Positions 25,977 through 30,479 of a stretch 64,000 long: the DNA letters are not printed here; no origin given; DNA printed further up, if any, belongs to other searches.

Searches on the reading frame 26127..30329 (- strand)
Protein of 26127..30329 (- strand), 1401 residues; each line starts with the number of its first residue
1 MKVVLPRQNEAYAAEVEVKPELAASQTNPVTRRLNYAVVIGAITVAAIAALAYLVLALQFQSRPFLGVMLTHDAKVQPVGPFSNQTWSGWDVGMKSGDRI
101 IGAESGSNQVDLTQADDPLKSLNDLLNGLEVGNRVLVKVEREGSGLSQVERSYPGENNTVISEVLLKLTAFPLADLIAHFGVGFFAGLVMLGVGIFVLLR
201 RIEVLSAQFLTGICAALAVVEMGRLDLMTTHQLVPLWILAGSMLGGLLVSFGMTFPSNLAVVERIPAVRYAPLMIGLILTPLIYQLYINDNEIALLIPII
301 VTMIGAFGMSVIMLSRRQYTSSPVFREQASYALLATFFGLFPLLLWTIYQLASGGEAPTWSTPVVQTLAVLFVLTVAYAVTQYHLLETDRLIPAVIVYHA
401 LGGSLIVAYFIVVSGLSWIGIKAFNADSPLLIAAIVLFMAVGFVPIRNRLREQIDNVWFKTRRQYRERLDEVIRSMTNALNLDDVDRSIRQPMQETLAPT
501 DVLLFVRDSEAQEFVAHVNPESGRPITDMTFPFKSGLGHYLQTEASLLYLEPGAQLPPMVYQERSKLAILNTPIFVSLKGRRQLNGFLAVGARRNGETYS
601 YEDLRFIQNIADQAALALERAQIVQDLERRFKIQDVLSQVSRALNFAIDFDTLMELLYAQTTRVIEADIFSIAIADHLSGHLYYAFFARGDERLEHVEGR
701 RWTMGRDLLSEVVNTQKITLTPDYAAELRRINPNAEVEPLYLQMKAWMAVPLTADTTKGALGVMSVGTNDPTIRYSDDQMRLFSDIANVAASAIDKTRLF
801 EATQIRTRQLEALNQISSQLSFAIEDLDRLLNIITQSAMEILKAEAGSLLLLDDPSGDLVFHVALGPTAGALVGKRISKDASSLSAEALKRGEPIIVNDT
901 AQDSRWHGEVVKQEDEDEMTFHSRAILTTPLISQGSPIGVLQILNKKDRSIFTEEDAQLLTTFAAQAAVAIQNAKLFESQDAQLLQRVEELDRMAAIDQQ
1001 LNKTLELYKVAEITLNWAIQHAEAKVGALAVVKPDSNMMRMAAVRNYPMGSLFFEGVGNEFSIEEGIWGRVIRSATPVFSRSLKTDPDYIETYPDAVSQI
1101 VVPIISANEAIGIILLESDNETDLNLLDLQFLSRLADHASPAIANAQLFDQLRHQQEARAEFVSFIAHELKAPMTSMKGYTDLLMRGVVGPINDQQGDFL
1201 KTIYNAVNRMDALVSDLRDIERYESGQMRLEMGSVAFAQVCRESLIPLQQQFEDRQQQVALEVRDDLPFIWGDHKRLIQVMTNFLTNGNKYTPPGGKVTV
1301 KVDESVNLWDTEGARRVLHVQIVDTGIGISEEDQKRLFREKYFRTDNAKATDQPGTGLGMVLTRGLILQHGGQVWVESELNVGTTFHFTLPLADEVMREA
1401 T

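Call 17: search_protein_families(library=pfam, proteins=[window:26127-30329:-], max_evalue=0.001)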
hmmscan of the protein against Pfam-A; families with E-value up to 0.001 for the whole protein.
window:26127-30329:- (1401 aa): 6 families
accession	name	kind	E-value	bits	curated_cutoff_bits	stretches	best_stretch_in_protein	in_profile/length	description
PF13185.12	GAF_2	-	9.2e-54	181.8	28.6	4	825-972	2-136/136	GAF domain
PF01590.32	GAF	-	1.6e-40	139.1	22.4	3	826-971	1-133/133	GAF domain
PF13492.12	GAF_3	-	4.5e-39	134.3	27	4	826-973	1-129/129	GAF domain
PF02518.31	HATPase_c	-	2.3e-26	92.9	26.4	1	1272-1393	1-110/111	Histidine kinase-, DNA gyrase B-, and HSP90-like ATPase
PF00512.31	HisKA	-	1.4e-16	60.7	26.9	1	1158-1226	1-66/66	His Kinase A (phospho-acceptor) domain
PF15714.11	SpoVT_C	-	1.1e-06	29.2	27.5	0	869-964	37-120/128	Stage V sporulation protein T C-terminal, transcription factor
